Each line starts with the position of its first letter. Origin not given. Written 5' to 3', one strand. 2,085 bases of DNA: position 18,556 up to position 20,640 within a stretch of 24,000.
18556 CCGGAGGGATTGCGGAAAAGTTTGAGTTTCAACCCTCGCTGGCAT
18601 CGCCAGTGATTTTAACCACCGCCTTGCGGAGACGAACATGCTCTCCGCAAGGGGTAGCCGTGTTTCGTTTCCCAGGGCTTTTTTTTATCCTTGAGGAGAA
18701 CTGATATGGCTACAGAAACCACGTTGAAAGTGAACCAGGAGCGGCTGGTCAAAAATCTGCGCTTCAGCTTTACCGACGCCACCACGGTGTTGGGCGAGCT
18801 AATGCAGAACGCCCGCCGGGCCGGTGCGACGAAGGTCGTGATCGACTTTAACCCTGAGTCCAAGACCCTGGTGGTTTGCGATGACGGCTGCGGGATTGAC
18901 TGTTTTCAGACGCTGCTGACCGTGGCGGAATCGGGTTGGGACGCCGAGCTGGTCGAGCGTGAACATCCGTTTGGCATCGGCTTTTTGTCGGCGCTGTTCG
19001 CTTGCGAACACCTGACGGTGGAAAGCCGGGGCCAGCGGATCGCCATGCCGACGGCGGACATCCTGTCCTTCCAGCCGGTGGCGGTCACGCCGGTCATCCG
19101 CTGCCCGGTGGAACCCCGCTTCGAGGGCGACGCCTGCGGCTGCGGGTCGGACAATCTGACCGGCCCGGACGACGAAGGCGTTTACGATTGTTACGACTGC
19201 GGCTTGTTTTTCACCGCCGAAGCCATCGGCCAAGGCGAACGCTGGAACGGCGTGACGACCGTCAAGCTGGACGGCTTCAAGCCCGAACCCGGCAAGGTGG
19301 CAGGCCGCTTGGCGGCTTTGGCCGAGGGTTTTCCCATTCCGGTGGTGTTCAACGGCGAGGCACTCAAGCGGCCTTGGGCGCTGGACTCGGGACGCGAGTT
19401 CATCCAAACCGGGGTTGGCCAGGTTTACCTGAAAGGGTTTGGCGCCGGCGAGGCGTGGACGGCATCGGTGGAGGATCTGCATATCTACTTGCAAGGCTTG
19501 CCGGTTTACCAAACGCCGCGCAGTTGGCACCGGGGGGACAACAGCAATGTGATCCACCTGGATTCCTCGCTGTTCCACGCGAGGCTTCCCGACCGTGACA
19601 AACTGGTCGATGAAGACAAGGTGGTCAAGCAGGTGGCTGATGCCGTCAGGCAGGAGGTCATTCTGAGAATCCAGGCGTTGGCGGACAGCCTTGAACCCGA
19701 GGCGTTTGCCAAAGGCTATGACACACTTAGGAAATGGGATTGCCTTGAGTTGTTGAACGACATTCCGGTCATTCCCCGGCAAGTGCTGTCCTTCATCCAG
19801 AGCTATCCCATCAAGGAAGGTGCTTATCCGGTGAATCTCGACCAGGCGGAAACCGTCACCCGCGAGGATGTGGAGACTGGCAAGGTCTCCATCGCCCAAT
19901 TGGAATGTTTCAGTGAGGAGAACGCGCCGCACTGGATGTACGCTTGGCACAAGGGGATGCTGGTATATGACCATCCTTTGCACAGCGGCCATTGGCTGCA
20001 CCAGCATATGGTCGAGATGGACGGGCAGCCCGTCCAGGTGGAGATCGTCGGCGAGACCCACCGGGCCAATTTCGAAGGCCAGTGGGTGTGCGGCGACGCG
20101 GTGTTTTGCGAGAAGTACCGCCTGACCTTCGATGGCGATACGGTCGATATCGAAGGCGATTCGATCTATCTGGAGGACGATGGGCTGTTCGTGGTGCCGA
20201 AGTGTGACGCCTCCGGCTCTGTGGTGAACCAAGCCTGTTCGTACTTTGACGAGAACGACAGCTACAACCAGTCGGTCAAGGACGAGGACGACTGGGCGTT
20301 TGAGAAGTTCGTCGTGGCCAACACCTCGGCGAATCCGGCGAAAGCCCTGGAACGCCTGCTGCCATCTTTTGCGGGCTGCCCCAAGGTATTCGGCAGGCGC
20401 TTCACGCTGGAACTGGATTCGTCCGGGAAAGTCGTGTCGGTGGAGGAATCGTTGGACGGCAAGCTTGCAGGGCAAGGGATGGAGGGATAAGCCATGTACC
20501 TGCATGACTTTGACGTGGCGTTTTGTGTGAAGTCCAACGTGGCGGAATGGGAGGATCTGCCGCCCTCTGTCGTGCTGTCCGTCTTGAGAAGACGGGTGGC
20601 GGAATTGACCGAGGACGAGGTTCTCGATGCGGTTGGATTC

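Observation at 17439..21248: Orphan NPPY methyltransferase followed by a Zn-ribbon-bearing GHKL ATPase and two small ORFs: candidate uncharacterised module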

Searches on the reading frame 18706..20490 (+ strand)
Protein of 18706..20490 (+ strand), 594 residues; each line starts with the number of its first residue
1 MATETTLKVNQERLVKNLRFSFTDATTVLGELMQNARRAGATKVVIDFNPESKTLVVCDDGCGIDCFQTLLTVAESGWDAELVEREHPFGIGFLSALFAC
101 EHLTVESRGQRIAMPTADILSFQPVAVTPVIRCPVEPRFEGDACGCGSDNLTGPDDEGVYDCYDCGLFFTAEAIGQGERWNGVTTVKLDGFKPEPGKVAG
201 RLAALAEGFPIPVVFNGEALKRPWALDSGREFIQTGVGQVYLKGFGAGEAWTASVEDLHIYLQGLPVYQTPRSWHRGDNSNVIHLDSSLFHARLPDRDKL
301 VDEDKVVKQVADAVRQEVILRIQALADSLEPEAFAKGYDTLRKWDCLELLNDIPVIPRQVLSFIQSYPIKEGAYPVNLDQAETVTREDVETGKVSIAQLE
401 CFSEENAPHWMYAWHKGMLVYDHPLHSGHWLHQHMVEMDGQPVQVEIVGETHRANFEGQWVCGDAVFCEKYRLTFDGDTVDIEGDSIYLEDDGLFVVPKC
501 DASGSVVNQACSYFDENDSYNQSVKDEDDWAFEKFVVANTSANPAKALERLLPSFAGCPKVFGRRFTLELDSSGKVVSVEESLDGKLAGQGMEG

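Call 4: search_protein_families(library=pfam, proteins=[window:18706-20490:+], max_evalue=0.01)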
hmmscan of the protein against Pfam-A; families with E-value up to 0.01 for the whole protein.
window:18706-20490:+ (594 aa): 1 family
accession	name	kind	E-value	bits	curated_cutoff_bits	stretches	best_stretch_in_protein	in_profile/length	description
PF13589.12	HATPase_c_3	-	1e-07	32.5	25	1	27-111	5-96/137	Histidine kinase-, DNA gyrase B-, and HSP90-like ATPase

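Call 5: search_protein_families(library=ncbifam, proteins=[window:18706-20490:+], max_evalue=0.01)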
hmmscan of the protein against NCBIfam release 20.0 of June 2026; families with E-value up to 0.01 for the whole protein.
window:18706-20490:+ (594 aa): 5 families
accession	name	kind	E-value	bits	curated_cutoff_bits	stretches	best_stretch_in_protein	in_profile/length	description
TIGR00585.2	mutl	equivalog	6.1e-05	22.1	180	1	27-65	23-62/555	DNA mismatch repair endonuclease MutL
NF050001.1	restrict_BbrUII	equivalog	8.3e-05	21.3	550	1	23-65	19-60/659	BbrUII/HgiDII family restriction enzyme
NF000951.0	PRK00095.2-1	equivalog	0.00021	20.1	391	1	26-74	26-73/559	DNA mismatch repair endonuclease MutL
NF047352.1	P_loop_sacsin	domain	0.00023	21.5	50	1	28-105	3-79/80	sacsin N-terminal ATP-binding-like domain-containing protein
NF003555.1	PRK05218.1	equivalog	0.00064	18.3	371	1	37-109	54-139/614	molecular chaperone HtpG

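Call 6: search_protein_families(library=padloc, proteins=[window:18706-20490:+], max_evalue=0.1)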
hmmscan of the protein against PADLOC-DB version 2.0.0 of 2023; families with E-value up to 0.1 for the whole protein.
window:18706-20490:+ (594 aa): 3 families
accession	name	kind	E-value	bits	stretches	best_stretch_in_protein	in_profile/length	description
PDLC03419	REase_II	-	5.5e-06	23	1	1-66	1-68/695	Type II restriction enzyme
PDLC02204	MzaB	-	0.00021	17.9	1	12-113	12-119/500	-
PDLC03968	TmtA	-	0.0066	12.1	1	23-125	73-176/1486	-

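Call 12: find_homologous_proteins(query=window:18706-20490:+, max_evalue=0.001)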
Query window:18706-20490:+ (594 aa): 448 proteins with E <= 0.001 among 8000 candidates; the best 120 are listed.
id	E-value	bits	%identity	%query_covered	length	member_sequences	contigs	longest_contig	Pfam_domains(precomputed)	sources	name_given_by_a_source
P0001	0.0e+0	1283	92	100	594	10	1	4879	PF13589.13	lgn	-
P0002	0.0e+0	1060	76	100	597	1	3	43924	PF13589.13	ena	-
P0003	1.0e-282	957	70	98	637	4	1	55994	PF13589.13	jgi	-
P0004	3.2e-282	956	70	100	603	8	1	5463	PF13589.13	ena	-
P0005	7.7e-278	941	70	97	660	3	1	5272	PF13589.13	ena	-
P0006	6.0e-277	938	69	97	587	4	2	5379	PF13589.13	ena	-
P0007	7.0e-272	921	68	98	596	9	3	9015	PF13589.13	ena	-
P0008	1.5e-270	917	67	98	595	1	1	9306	PF13589.13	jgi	-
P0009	2.1e-270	917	68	98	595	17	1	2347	PF13589.13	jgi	-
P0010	2.5e-256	870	70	89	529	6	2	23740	PF13589.13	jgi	jgi:hypothetical protein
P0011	3.6e-251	853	63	100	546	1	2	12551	PF13589.13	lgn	-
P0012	8.6e-241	819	65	90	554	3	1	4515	-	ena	-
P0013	9.2e-224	763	67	81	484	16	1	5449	-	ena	-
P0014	1.2e-216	739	69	78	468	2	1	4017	-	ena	-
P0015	1.9e-201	689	55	98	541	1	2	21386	PF13589.13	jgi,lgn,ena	-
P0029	3.0e-170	586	47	97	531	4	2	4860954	-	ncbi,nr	ncbi:hypothetical protein MKFW12EY_10910 [Methylomonas koyamae]|nr:hypothetical protein MKFW12EY_109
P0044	1.1e-143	498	43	97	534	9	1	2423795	PF13589.13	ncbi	-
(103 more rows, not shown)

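Call 13: find_encoding_contigs(protein=P0002, flank=10000, max_places=2)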
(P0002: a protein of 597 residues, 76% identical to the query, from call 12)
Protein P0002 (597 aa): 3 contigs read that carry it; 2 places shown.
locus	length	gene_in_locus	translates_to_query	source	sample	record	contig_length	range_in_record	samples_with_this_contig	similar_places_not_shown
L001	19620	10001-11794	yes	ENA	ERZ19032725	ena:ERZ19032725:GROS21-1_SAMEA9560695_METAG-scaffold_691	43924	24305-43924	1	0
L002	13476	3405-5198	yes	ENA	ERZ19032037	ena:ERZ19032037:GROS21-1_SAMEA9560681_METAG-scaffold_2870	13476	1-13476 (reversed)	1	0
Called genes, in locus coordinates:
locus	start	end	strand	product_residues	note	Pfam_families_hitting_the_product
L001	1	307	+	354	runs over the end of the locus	PF08273:Zn_Ribbon_Prim, PF23639:DUF7146, PF13362:Toprim_3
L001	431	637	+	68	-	-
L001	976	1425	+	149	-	-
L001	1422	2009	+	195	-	-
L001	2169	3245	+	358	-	PF21781:DUF6876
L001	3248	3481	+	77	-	PF24737:DUF7688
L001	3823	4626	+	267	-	PF06067:DUF932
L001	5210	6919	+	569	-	PF13655:RVT_N, PF00078:RVT_1, PF08388:GIIM, PF01844:HNH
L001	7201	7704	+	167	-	-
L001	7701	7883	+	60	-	-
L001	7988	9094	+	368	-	PF19587:DUF6094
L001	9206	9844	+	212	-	-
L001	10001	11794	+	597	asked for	PF13589:HATPase_c_3 (weak)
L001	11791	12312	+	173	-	-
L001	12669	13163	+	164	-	-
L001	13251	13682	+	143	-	-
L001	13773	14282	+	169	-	PF04002:RadC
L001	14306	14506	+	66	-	-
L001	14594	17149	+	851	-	PF00176:SNF2-rel_dom (faint), PF04851:ResIII (faint)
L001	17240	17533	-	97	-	-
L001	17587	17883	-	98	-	PF00216:Bac_DNA_binding, PF18291:HU-HIG (weak)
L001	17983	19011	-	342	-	-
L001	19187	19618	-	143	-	?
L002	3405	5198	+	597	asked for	PF13589:HATPase_c_3 (weak)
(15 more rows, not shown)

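Call 14: find_encoding_contigs(protein=P0029, flank=10000, max_places=2)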
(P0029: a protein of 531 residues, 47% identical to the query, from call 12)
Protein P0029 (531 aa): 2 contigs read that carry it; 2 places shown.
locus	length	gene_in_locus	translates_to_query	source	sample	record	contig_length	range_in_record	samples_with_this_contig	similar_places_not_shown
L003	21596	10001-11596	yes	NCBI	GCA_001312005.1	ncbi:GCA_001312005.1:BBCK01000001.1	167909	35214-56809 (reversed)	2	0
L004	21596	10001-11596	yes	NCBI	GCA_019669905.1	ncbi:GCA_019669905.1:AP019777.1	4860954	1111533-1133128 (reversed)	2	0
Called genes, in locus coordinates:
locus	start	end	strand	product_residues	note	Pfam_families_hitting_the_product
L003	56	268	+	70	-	-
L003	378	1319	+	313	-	PF13191:AAA_16 (weak), PF07728:AAA_5, PF00004:AAA (weak), PF08406:CbbQ_C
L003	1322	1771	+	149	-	-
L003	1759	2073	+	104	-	-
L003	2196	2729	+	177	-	PF11348:DUF3150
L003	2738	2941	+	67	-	PF11348:DUF3150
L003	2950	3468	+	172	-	-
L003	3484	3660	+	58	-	-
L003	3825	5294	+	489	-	PF00092:VWA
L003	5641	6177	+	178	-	-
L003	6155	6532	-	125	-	-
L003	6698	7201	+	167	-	-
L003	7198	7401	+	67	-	-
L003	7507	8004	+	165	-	-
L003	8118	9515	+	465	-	PF13708:DUF4942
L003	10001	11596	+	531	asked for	-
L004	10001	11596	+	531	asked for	-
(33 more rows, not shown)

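Call 15: find_encoding_contigs(protein=P0044, flank=10000, max_places=2)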
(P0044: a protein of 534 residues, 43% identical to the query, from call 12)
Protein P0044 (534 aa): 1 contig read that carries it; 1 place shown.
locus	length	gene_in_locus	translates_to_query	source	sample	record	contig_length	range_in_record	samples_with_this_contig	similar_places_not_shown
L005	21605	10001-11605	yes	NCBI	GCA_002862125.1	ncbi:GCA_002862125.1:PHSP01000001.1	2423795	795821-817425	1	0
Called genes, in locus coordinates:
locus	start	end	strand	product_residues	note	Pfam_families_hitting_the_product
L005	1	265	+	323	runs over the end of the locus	PF00004:AAA (weak), PF07728:AAA_5, PF08406:CbbQ_C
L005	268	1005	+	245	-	-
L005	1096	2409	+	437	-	PF11348:DUF3150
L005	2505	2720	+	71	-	-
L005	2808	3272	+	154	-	-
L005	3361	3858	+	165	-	-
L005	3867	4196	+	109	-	-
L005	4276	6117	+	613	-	PF06213:CobT, PF11775:CobT_C (faint)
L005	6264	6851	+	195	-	-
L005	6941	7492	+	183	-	-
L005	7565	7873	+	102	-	-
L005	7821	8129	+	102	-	-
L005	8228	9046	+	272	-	-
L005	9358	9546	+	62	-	-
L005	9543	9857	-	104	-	-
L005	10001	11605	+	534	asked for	PF13589:HATPase_c_3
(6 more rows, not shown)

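Call 18: search_solved_structures(query=A1, max_evalue=1)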
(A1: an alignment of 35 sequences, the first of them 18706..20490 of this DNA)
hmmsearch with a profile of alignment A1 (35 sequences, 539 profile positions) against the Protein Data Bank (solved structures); distinct sequences matched with E-value up to 1: 149 (the best 60 are shown).
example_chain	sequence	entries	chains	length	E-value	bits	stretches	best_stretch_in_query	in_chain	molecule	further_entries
1b63_A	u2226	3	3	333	3.6e-05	25.7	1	26-109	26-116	MUTL | DNA mismatch repair protein mutL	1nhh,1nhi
1b62_A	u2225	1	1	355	3.9e-05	25.5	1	26-108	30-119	PROTEIN (MUTL)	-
1bkn_A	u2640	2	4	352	4e-05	25.5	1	26-109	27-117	MUTL | DNA mismatch repair protein MutL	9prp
1nhj_A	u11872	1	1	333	6.3e-05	24.9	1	26-76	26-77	DNA mismatch repair protein mutL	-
7p8v_A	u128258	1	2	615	0.00012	23.9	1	26-107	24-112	DNA mismatch repair protein MutL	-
3h80_A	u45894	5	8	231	0.0002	23.2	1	49-113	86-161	Heat shock protein 83-1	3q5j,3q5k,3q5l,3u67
7aib_C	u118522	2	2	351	0.00092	21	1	26-93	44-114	DNA mismatch repair protein MutL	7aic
5akb_C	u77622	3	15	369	0.001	20.9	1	26-93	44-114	DNA MISMATCH REPAIR PROTEIN MUTL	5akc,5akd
3o6o_A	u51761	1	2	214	0.0014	20.5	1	51-151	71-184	Heat shock protein 83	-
2ior_A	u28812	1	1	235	0.0015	20.3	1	43-109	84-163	Chaperone protein htpG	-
3omu_A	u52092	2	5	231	0.0016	20.2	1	51-151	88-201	Heat shock protein 83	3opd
1y4s_A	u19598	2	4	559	0.0024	19.6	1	43-109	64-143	Chaperone protein htpG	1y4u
3ied_A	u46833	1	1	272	0.0026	19.5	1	44-110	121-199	Heat shock protein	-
2iop_A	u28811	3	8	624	0.003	19.3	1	43-109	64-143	Chaperone protein htpG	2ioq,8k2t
4gqt_A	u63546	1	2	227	0.003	19.3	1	45-110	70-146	Heat shock protein 90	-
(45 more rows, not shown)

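Call 19: find_related_loci(query=A1, collection=genome_contigs, flank=10000)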
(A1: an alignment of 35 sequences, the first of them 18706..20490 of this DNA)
Query A1 (594 aa) in genome_contigs; peptide patterns used: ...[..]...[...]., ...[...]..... (x = any residue, [..] = any of these).
159 stretches matched a pattern; 96 encode a relative of the query (tblastn E <= 1e-3); the best 80 are kept; 80 distinct loci.
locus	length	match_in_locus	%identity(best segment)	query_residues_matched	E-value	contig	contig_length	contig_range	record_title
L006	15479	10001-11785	70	3-594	0e+0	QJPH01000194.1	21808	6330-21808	MAG: Candidatus Methylumidiphilus alinenensis isolate AMbin10 contig05135, whole genome shotgun sequence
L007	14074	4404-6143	67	2-582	0e+0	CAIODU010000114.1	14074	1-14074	MAG: uncultured Methylococcaceae bacterium isolate LinL3_bin-0520 genome assembly, contig: bin-0520:114/428, whole genom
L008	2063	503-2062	65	2-522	0e+0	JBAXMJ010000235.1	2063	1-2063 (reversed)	MAG: bacterium isolate ELA450 MAG450_235, whole genome shotgun sequence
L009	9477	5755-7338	50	5-581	0e+0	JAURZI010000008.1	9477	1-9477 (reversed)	MAG: Methylovulum sp. isolate E6_concoct.bin.140_sub E6_k141_2539, whole genome shotgun sequence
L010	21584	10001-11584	50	5-581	0e+0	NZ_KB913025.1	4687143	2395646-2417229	Methylovulum miyakonense HT12 MetmiDRAFT_scaffold1.1, whole genome shotgun sequence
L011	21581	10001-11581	49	5-581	0e+0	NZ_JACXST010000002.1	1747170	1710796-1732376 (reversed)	Methylomonas fluvii strain EbB scaffold2, whole genome shotgun sequence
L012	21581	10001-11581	48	5-581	4e-179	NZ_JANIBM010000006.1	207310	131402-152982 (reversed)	Methylomonas aurea strain SURF-1 SURF1.00006, whole genome shotgun sequence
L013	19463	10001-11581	49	5-581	1e-177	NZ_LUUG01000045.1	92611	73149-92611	Methylomonas methanica strain R-45363 contig_16_(1..92611), whole genome shotgun sequence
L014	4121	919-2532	47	5-591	0e+0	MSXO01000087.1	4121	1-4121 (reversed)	MAG: Proteobacteria bacterium ST_bin11 2407, whole genome shotgun sequence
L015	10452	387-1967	47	5-581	2e-176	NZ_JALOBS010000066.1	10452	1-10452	MAG: Methylomonas sp. isolate SO_2017_LW3 bin 4 NODE_19948_length_10452_cov_1.827312_LW162_2017, whole genome shotgun se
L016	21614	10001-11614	47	5-591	4e-173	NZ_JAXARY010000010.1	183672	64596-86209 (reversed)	Methylomonas defluvii strain OY6 NODE_10_length_183672_cov_121.362711, whole genome shotgun sequence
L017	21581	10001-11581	48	5-581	2e-169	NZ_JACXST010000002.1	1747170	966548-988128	Methylomonas fluvii strain EbB scaffold2, whole genome shotgun sequence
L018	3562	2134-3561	47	5-530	1e-164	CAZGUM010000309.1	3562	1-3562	MAG TPA_asm: uncultured Methylomonas sp. isolate binchicken_co284_175 genome assembly, contig: NODE_22909_length_3562_co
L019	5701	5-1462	44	44-581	6e-158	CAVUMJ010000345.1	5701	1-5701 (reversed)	MAG: uncultured proteobacterium isolate MFD02138.bin.2.64 genome assembly, contig: contig_58730, whole genome shotgun se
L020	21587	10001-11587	43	4-579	1e-148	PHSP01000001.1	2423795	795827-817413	MAG: Methylobacter sp. KS41 1, whole genome shotgun sequence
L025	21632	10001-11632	41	1-579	2e-143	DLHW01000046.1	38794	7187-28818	MAG TPA_asm: Methylococcaceae bacterium UBA7658 UBA7658_contig_30619, whole genome shotgun sequence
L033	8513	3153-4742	43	2-579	2e-136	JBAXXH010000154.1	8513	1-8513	MAG: Methylococcaceae bacterium isolate ELA734 MAG734_154, whole genome shotgun sequence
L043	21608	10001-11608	39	1-579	1e-119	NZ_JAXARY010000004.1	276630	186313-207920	Methylomonas defluvii strain OY6 NODE_4_length_276630_cov_149.634909, whole genome shotgun sequence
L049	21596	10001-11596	41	4-580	1e-133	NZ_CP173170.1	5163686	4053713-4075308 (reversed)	Methylotuvimicrobium sp. KM1 chromosome, complete genome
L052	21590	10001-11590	32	3-580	1e-94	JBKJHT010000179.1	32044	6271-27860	MAG: Burkholderiales bacterium isolate ant_bin.123 S1Ck117_5127649_flag_0_multi_15.9953_len_32044, whole genome shotgun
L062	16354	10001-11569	33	1-576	1e-79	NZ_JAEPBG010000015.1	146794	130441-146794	Noviherbaspirillum pedocola strain DKR-6 contig15, whole genome shotgun sequence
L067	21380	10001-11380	30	2-518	2e-62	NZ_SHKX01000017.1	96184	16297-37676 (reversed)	Fluviicoccus keumensis strain DSM 105135 Ga0310546_108, whole genome shotgun sequence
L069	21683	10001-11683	29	1-589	3e-61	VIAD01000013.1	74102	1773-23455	Moraxellaceae bacterium AER2_44_116 diesel_EC_AER2_113_length_74102_cov_111_355396, whole genome shotgun sequence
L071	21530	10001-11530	29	1-536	5e-59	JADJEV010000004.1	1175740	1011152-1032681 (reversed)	MAG: Candidatus Methylophosphatis roskildensis isolate Bjer_18-Q3-R1-45_BAT3C.347 tig00199791-10-11740140, whole genome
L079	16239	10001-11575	27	2-531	8e-45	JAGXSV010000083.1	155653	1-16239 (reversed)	MAG: Hydrogenophaga sp. isolate CROMO_BS_123_1 c_000001130592, whole genome shotgun sequence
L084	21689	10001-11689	29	1-577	2e-55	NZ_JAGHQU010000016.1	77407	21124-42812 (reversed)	Endozoicomonas sp. G2_2 NODE_16_length_77407_cov_49.819591, whole genome shotgun sequence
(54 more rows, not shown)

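Call 26: search_protein_families(library=pfam, proteins=[L016:8078-9853:+, L062:8847-9848:+, L049:9393-9878:+, L001:14594-17149:+, L001:9137-9844:+, L025:8284-8988:+, L020:11651-12064:+, L033:5148-5984:+, L013:11860-12333:+, L062:7549-8673:+], max_evalue=0.01)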
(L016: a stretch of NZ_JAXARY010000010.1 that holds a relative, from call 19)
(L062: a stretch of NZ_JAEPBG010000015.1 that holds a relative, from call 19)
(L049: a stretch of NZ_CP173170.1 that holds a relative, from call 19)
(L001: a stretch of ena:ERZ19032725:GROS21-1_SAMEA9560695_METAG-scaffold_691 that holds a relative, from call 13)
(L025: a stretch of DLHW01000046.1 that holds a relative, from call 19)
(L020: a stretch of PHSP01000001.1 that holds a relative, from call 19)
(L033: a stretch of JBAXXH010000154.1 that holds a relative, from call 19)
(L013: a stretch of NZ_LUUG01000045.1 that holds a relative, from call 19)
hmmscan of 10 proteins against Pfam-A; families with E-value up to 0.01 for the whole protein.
L016:8078-9853:+ (591 aa): 1 family
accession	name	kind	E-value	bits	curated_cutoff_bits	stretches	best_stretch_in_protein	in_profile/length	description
PF13708.11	DUF4942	-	5.4e-51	173.4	25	1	283-483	2-189/190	Domain of unknown function (DUF4942)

L062:8847-9848:+ (333 aa): 1 family
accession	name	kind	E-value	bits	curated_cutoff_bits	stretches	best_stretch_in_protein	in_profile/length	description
PF09588.16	YqaJ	-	4.1e-21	76.3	22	1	17-148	1-149/150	YqaJ-like viral recombinase domain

L049:9393-9878:+ (161 aa): 0 families

L001:14594-17149:+ (851 aa): 5 families
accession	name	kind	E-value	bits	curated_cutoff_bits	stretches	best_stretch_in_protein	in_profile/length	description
PF00176.29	SNF2-rel_dom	-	3.2e-08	33.5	24.9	1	160-220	17-84/290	SNF2-related domain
PF04851.21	ResIII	-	6.8e-07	29.8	22.5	0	140-215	4-80/164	Type III restriction enzyme, res subunit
PF00271.37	Helicase_C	-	0.001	19.7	23.5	1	670-788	6-110/110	Helicase conserved C-terminal domain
PF00270.35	DEAD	-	0.0018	18.5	26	0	438-477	118-160/167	DEAD/DEAH box helicase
PF14520.12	HHH_5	-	0.009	16.9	27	0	352-384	3-34/57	Helix-hairpin-helix domain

L001:9137-9844:+ (235 aa): 0 families

L025:8284-8988:+ (234 aa): 0 families

L020:11651-12064:+ (137 aa): 0 families

L033:5148-5984:+ (278 aa): 0 families

L013:11860-12333:+ (157 aa): 1 family
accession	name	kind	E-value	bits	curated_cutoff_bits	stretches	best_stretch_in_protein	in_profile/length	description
PF04002.20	RadC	-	3e-44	150.3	22.1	1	37-156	1-121/121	RadC-like JAB domain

L062:7549-8673:+ (374 aa): 3 families
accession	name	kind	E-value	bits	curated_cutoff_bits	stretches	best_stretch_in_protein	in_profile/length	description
PF02384.22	N6_Mtase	-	3e-05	23.9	20.4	0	206-253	23-70/311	N-6 DNA Methylase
PF05175.20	MTS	-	0.00032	20.8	23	1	233-329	35-144/170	Methyltransferase small domain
PF00107.32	ADH_zinc_N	-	0.00034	21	31.8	1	239-274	1-35/129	Zinc-binding dehydrogenase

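Call 27: predict_structure(alignment_id=A1)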
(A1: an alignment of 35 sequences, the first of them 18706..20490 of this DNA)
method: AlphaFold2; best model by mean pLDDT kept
length: 594 residues; sequences in the alignment: 35
mean_pLDDT: 84.3   pTM: 0.75
mean pLDDT of the five models: 84.3, 82.8, 81.3, 81.0, 80.6
residues with pLDDT >= 90: 284; 70-90: 221; 50-70: 76; < 50: 13
segments of 3 or more residues with pLDDT < 50: 585-594
pLDDT, mean of each block of 10 residues (from residue 1): 59 58 75 91 96 94 82 69 78 85 89 87 80 65 64 76 75 58 90 91 94 97 94 96 92 93 92 66 94 79 94 96 94 95 95 94 90 71 94 92 81 94 93 90 93 88 91 95 93 91 86 66 85 88 85 76 87 87 54 35
secondary structure, 60 per line:
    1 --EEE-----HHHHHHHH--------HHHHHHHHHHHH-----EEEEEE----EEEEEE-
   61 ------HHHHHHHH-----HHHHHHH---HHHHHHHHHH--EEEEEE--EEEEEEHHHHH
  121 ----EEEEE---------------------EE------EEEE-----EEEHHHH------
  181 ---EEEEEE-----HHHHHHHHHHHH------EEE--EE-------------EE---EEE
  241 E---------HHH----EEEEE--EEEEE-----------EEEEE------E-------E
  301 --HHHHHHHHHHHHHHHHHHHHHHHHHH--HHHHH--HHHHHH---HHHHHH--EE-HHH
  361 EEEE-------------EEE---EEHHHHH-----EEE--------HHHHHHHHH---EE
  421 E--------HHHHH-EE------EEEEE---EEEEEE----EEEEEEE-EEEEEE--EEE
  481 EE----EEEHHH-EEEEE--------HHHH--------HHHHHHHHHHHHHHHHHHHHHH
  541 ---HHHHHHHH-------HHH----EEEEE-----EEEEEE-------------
elements in order: E3-5 H11-18 H27-38 E44-49 E54-59 H67-74 H80-86 H90-99 E102-107 E110-115 H116-120 E125-129 E159-162 E168-170 H171-174 E184-189 H195-206 E213-215 E238-241 E258-262 E265-269 E281-285 H303-328 H331-335 H338-343 H347-352 E361-364 E378-380 H386-390 E396-398 H407-415 E419-421 H430-434 E444-448 E452-457 E462-468 E470-475 E478-482 E487-489 E494-498 H507-510 H519-540 H544-551 E566-570 E576-581
